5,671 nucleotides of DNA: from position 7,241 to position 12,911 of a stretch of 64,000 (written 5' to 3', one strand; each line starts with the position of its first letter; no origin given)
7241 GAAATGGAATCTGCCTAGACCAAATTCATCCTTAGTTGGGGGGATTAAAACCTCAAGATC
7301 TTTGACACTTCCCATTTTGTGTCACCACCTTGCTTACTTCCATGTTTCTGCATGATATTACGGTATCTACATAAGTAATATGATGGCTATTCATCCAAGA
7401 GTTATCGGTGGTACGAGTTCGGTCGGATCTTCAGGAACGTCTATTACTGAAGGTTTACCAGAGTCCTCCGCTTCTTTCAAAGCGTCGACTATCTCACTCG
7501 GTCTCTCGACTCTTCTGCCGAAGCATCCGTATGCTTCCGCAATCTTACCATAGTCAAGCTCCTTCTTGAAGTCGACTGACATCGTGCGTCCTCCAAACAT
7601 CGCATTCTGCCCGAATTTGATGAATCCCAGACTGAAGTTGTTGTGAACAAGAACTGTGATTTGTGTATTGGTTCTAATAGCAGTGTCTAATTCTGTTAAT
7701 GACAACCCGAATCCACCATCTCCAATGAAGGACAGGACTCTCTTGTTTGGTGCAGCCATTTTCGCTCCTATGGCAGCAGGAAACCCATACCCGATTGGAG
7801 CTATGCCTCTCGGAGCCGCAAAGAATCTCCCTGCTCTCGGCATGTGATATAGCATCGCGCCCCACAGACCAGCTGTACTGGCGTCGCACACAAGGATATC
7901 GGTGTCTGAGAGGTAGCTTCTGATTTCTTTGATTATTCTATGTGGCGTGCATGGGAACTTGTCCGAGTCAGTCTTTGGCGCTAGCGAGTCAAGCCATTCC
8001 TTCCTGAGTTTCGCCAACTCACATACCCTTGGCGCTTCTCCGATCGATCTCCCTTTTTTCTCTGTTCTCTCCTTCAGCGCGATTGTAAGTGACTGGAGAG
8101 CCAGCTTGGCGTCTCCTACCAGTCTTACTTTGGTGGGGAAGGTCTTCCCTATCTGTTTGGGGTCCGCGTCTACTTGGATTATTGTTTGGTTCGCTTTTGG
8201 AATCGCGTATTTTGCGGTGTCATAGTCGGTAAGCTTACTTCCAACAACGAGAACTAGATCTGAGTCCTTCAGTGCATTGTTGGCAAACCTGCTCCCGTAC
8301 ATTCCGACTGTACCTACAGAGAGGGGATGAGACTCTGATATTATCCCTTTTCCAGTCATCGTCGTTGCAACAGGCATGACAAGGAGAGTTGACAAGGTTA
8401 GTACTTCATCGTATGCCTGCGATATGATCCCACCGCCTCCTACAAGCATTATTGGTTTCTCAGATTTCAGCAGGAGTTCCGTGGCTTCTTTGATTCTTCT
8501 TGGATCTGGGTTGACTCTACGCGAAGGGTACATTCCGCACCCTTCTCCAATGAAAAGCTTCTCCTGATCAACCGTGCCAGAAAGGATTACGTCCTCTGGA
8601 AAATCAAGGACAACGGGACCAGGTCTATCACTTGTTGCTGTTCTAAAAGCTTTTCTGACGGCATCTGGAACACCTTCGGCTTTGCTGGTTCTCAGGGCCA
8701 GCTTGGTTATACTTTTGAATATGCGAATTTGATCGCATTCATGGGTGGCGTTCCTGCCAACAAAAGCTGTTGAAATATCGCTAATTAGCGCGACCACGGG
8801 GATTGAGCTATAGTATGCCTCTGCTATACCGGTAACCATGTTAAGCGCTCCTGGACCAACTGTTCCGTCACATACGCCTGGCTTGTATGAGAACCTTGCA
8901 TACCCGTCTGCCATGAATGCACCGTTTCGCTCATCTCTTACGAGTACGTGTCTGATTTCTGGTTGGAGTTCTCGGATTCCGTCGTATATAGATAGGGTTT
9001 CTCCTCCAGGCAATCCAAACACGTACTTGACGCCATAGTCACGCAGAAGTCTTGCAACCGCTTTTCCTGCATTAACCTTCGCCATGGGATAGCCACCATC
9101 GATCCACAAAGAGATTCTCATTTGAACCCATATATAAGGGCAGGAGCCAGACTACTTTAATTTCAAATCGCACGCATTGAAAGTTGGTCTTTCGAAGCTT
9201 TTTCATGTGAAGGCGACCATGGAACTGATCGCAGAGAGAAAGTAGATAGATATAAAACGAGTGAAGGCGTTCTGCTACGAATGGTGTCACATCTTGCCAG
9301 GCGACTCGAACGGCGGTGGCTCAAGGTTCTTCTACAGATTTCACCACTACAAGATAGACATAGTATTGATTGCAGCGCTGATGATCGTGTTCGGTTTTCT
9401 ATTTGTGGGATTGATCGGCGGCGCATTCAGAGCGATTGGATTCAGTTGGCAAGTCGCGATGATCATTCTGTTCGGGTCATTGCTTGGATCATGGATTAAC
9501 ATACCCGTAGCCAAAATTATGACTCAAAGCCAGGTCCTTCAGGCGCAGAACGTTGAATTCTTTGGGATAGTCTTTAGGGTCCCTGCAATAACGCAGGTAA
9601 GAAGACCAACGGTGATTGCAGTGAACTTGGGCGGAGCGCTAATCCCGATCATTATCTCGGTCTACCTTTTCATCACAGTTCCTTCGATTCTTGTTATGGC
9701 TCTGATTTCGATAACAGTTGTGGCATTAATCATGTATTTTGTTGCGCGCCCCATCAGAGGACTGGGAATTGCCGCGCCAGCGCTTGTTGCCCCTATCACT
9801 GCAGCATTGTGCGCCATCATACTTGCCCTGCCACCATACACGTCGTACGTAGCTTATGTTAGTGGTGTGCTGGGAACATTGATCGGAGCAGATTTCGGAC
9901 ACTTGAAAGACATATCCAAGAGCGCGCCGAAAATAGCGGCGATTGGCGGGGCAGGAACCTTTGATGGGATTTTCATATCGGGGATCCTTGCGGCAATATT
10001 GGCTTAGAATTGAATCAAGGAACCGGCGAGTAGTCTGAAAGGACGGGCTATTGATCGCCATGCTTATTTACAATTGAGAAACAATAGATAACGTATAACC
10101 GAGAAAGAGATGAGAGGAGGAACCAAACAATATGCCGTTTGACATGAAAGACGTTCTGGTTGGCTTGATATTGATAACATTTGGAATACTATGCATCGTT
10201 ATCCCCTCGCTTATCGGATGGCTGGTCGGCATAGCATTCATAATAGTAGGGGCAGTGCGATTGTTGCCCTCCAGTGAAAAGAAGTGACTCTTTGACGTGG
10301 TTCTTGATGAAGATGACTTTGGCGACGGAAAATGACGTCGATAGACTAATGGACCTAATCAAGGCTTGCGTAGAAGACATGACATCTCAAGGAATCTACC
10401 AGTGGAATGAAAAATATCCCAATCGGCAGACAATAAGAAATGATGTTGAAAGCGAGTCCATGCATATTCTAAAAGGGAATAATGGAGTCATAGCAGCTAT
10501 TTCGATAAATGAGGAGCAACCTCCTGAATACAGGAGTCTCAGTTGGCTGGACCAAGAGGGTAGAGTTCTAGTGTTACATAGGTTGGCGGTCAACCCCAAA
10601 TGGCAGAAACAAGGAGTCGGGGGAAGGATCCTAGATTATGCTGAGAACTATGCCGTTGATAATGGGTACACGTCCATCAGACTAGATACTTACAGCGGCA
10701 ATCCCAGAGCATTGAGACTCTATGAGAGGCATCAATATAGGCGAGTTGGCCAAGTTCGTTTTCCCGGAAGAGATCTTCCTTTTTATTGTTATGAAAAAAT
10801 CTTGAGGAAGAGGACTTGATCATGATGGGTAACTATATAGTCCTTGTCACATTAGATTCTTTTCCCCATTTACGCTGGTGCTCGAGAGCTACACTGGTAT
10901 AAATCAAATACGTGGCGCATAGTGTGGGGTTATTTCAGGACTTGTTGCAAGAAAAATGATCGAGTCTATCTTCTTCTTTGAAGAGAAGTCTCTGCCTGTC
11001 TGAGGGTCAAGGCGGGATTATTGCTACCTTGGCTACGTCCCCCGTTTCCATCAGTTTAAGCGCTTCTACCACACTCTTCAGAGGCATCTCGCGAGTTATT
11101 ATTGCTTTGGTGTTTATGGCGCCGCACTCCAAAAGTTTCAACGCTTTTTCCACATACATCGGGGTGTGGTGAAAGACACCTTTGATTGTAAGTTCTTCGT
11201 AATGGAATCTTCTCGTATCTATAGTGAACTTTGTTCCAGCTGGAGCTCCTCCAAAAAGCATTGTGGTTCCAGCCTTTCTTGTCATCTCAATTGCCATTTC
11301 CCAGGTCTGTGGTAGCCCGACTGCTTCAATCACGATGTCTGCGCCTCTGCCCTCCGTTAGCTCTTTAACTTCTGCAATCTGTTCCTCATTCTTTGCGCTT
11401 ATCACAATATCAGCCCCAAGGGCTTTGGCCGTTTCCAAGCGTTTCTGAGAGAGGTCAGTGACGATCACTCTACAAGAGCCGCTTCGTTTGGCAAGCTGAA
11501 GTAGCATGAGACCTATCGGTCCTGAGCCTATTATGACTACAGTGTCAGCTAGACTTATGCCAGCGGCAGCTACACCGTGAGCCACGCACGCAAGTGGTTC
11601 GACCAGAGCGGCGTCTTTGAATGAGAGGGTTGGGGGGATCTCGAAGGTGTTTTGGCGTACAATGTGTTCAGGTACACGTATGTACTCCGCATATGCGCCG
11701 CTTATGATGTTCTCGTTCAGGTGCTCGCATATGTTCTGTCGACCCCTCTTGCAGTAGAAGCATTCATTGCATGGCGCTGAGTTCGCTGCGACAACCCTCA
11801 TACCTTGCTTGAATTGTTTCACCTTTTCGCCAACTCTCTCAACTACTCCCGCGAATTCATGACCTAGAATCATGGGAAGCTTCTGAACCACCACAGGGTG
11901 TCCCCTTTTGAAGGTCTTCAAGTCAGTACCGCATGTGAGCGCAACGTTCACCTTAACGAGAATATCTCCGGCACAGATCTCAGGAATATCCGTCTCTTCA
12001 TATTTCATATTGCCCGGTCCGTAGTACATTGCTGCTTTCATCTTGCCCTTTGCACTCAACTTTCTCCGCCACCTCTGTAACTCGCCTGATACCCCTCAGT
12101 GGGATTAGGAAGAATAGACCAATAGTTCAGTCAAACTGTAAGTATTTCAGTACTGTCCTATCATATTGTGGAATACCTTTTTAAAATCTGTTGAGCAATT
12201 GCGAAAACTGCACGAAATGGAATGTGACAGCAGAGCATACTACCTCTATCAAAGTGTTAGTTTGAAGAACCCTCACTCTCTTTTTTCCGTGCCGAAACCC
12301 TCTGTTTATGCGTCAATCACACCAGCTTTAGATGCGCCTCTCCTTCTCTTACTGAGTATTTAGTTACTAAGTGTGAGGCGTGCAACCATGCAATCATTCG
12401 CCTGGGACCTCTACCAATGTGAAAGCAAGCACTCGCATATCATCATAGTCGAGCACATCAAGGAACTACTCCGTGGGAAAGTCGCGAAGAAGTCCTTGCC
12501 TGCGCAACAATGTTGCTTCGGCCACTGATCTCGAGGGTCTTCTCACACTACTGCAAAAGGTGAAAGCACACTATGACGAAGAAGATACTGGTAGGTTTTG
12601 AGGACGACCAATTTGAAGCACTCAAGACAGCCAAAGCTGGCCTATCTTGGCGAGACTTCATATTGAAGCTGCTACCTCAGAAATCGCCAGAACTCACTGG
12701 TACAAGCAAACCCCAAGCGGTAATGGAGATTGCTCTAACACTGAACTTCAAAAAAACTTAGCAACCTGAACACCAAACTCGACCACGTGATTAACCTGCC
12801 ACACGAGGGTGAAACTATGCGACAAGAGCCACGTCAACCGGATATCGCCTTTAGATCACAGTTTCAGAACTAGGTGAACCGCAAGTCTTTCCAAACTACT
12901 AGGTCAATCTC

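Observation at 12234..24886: An entire type I-B CRISPR-Cas system packaged as a transposase-less mobile element (TIRs plus 6-bp target duplication)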

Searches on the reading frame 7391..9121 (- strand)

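Call 16: search_protein_families(library=pfam, proteins=[window:7391-9121:-], max_evalue=0.1)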
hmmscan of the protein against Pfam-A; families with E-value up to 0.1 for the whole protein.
window:7391-9121:- (576 aa): 3 families
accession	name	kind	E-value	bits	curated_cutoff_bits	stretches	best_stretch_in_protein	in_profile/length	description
PF00205.28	TPP_enzyme_M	-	3.6e-40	137.3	30.4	1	210-345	1-137/137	Thiamine pyrophosphate enzyme, central domain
PF02775.26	TPP_enzyme_C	-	2.5e-39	135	21.9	1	414-562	2-151/151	Thiamine pyrophosphate enzyme, C-terminal TPP binding domain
PF02776.23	TPP_enzyme_N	-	9.2e-38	129.1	26.8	1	17-133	2-118/119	Thiamine pyrophosphate enzyme, N-terminal TPP binding domain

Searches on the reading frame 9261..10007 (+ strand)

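Call 16: search_protein_families(library=pfam, proteins=[window:9261-10007:+], max_evalue=0.1)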
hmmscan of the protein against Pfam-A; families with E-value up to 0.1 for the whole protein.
window:9261-10007:+ (248 aa): 1 family
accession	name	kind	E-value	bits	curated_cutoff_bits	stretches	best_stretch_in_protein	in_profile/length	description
PF07758.16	DUF1614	-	9.4e-53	179.1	23.9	1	74-247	1-171/171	Protein of unknown function (DUF1614)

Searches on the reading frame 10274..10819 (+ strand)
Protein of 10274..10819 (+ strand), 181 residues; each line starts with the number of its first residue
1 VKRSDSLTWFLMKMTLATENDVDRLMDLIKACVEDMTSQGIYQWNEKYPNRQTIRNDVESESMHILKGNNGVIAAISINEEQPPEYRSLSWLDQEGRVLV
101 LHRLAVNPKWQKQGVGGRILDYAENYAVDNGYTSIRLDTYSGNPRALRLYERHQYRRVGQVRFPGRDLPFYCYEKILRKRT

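Call 16: search_protein_families(library=pfam, proteins=[window:10274-10819:+], max_evalue=0.1)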
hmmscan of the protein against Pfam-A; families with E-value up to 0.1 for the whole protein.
window:10274-10819:+ (181 aa): 5 families
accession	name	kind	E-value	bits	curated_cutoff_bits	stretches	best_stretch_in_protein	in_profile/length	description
PF00583.31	Acetyltransf_1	-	4.7e-15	56.3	20.7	1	34-153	6-114/116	Acetyltransferase (GNAT) family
PF13673.13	Acetyltransf_10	-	2.8e-10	40.7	23.6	1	33-161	2-113/128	Acetyltransferase (GNAT) domain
PF13508.13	Acetyltransf_7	-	3.1e-10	40.7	27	1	66-156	8-83/84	Acetyltransferase (GNAT) domain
PF14542.12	Acetyltransf_CG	-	0.0095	16.5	30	1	90-133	16-59/80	GCN5-related N-acetyl-transferase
PF21926.2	FeeM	-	0.011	16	27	1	91-163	73-144/158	N-acyl amino acid synthase FeeM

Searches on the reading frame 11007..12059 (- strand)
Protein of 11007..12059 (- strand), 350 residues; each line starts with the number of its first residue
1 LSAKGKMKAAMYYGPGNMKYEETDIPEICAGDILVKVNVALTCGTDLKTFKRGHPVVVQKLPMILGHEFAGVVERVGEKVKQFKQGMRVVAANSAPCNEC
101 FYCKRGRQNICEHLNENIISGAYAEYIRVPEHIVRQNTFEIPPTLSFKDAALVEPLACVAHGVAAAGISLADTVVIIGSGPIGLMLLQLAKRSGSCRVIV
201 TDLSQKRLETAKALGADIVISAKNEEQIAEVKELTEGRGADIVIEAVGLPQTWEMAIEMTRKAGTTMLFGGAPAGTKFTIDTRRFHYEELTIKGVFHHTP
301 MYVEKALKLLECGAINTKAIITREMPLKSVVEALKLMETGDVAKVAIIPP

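Call 6: search_protein_families(library=pfam, proteins=[window:11007-12059:-])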
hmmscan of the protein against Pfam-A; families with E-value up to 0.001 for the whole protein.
window:11007-12059:- (350 aa): 6 families
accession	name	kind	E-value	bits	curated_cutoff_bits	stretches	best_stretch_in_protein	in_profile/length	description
PF00107.32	ADH_zinc_N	-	4.8e-32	111.1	31.8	1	181-310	1-127/129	Zinc-binding dehydrogenase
PF08240.17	ADH_N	-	2.7e-27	95.5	23.5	1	30-134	2-99/104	Alcohol dehydrogenase GroES-like domain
PF16912.11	Glu_dehyd_C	-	2.3e-12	47.3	34.9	1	151-338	5-202/211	Glucose dehydrogenase C-terminus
PF13602.12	ADH_zinc_N_2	-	4.6e-08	34.5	27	1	214-341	1-127/134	Zinc-binding dehydrogenase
PF01262.27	AlaDh_PNT_C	-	9.3e-06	25.6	23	1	160-250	15-103/214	Alanine dehydrogenase/PNT, C-terminal domain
PF03435.24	Sacchrp_dh_NADP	-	7e-05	23.6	25.1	1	174-266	1-94/129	Saccharopine dehydrogenase NADP binding domain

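Call 52: list_cluster_members(proteins=[window:11007-12059:-, window:25168-25974:+])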
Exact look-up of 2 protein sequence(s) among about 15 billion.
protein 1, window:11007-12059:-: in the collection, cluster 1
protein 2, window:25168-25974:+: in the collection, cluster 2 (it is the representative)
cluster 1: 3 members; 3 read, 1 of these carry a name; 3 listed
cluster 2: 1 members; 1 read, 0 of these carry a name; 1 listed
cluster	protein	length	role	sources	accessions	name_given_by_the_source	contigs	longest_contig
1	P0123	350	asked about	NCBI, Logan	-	-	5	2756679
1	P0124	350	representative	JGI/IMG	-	-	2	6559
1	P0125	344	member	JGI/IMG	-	L-iditol 2-dehydrogenase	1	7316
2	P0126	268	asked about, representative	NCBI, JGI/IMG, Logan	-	-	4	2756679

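Call 53: find_encoding_contigs(protein=P0124, flank=6000)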
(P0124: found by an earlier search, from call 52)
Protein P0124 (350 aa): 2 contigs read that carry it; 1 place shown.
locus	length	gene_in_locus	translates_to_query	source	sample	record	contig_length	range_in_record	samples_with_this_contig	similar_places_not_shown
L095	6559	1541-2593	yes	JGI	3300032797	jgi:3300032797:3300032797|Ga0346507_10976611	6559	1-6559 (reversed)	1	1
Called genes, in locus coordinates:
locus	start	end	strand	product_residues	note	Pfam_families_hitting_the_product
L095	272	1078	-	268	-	PF00106:adh_short, PF08659:KR, PF13561:adh_short_C2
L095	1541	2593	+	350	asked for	PF08240:ADH_N, PF16912:Glu_dehyd_C, PF00107:ADH_zinc_N, PF13602:ADH_zinc_N_2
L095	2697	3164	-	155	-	-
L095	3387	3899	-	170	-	PF00583:Acetyltransf_1, PF13673:Acetyltransf_10, PF13508:Acetyltransf_7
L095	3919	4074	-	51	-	-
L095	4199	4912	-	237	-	PF07758:DUF1614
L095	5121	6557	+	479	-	?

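Call 54: find_encoding_contigs(protein=P0125, flank=6000)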
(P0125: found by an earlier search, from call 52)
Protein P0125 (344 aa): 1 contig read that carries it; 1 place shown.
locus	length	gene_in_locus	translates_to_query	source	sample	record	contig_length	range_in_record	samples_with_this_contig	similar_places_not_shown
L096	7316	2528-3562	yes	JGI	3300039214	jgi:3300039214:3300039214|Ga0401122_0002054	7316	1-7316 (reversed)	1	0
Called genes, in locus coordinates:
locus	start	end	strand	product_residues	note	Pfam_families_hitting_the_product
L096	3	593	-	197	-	?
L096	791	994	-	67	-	-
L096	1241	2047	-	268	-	PF00106:adh_short, PF08659:KR, PF13561:adh_short_C2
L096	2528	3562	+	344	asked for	PF08240:ADH_N, PF16912:Glu_dehyd_C, PF00107:ADH_zinc_N, PF13602:ADH_zinc_N_2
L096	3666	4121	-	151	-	-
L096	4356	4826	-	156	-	PF00583:Acetyltransf_1, PF13673:Acetyltransf_10, PF13508:Acetyltransf_7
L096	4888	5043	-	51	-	-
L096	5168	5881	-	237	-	PF07758:DUF1614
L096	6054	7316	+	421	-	?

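Call 55: find_encoding_contigs(protein=P0126, flank=6000)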
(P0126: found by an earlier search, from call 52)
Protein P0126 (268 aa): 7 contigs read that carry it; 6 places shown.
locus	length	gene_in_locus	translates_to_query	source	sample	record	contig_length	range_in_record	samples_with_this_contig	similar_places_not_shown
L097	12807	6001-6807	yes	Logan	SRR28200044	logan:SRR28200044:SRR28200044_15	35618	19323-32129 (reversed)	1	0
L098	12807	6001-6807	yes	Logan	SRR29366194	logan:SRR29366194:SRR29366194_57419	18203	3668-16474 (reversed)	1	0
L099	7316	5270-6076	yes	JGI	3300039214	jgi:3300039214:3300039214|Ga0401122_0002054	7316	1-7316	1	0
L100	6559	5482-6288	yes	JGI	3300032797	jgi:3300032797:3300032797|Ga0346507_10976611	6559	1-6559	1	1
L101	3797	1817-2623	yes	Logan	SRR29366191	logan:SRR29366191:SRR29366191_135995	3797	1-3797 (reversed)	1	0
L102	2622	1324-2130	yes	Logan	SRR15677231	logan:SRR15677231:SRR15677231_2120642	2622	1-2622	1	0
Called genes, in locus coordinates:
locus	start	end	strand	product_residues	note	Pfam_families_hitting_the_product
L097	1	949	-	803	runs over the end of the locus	PF18019:Cas3_HD, PF00270:DEAD (weak), PF04851:ResIII (weak), PF00271:Helicase_C, PF22590:Cas3-like_C_2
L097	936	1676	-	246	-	PF09704:Cas_Cas5d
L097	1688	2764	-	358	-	PF05107:Cas_Cas7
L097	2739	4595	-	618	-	PF09484:Cas_TM1802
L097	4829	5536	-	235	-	PF01881:Cas_Cas6_C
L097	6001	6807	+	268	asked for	PF00106:adh_short, PF08659:KR, PF13561:adh_short_C2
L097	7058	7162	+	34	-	-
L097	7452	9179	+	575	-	PF00501:AMP-binding, PF13193:AMP-binding_C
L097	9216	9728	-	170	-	PF12840:HTH_20 (weak), PF13404:HTH_AsnC-type, PF13412:HTH_24, PF08279:HTH_11 (weak), PF22451:NirdL-like_HTH (weak), PF22482:AsnC_trans_reg_3 (weak), PF01037:AsnC_trans_reg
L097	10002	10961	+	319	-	PF01063:Aminotran_4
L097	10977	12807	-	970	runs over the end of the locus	PF01074:Glyco_hydro_38N, PF09261:Alpha-mann_mid, PF07748:Glyco_hydro_38C, PF17677:Glyco_hydro38C2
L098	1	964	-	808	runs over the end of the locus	PF18019:Cas3_HD, PF00270:DEAD (weak), PF04851:ResIII (weak), PF00271:Helicase_C, PF22590:Cas3-like_C_2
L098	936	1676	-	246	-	PF09704:Cas_Cas5d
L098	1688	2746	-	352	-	PF05107:Cas_Cas7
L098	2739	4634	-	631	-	PF09484:Cas_TM1802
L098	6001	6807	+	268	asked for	PF00106:adh_short, PF08659:KR, PF13561:adh_short_C2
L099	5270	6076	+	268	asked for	PF00106:adh_short, PF08659:KR, PF13561:adh_short_C2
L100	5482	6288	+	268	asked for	PF00106:adh_short, PF08659:KR, PF13561:adh_short_C2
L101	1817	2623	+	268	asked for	PF00106:adh_short, PF08659:KR, PF13561:adh_short_C2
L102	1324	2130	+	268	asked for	PF00106:adh_short, PF08659:KR, PF13561:adh_short_C2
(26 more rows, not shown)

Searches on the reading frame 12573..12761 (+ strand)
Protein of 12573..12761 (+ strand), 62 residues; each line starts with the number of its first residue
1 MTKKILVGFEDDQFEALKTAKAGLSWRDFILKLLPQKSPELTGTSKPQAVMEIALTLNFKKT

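Call 16: search_protein_families(library=pfam, proteins=[window:12573-12761:+], max_evalue=0.1)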
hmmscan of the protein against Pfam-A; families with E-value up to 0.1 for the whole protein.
window:12573-12761:+ (62 aa): 1 family
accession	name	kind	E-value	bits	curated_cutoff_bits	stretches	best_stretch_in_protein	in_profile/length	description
PF02697.20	VAPB_antitox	-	0.044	15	27.9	1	10-37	6-34/69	Putative antitoxin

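Call 72: find_homologous_proteins(query=window:12573-12761:+, max_evalue=0.001)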
Query window:12573-12761:+ (62 aa): 1 proteins with E <= 0.001 among 1 candidates. Only proteins of 34 to 109 residues were searched: fused or split forms outside these lengths cannot appear, so this answer is no evidence that the protein stands alone or is whole; lengths 'longer' or 'shorter' looks for them.
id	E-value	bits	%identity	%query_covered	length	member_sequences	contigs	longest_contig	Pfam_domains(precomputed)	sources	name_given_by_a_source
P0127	3.3e-32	126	100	100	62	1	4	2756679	-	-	-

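Call 73: find_encoding_contigs(protein=P0127, flank=3000, max_places=10)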
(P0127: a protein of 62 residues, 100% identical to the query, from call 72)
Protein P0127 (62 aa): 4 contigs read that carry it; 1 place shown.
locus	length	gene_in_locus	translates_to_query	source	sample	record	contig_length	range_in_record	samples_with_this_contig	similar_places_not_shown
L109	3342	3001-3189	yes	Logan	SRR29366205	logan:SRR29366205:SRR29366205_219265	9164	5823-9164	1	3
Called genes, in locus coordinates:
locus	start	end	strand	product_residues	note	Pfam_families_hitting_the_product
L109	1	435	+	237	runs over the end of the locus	PF07758:DUF1614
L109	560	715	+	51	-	-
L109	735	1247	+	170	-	PF00583:Acetyltransf_1, PF13673:Acetyltransf_10, PF13508:Acetyltransf_7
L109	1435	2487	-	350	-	PF08240:ADH_N, PF01262:AlaDh_PNT_C (weak), PF16912:Glu_dehyd_C, PF00107:ADH_zinc_N, PF13602:ADH_zinc_N_2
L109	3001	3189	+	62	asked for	-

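Call 82: search_protein_families(library=ncbifam, proteins=[window:12573-12761:+], max_evalue=0.01)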
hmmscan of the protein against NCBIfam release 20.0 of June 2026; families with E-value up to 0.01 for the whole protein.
window:12573-12761:+ (62 aa): 0 families
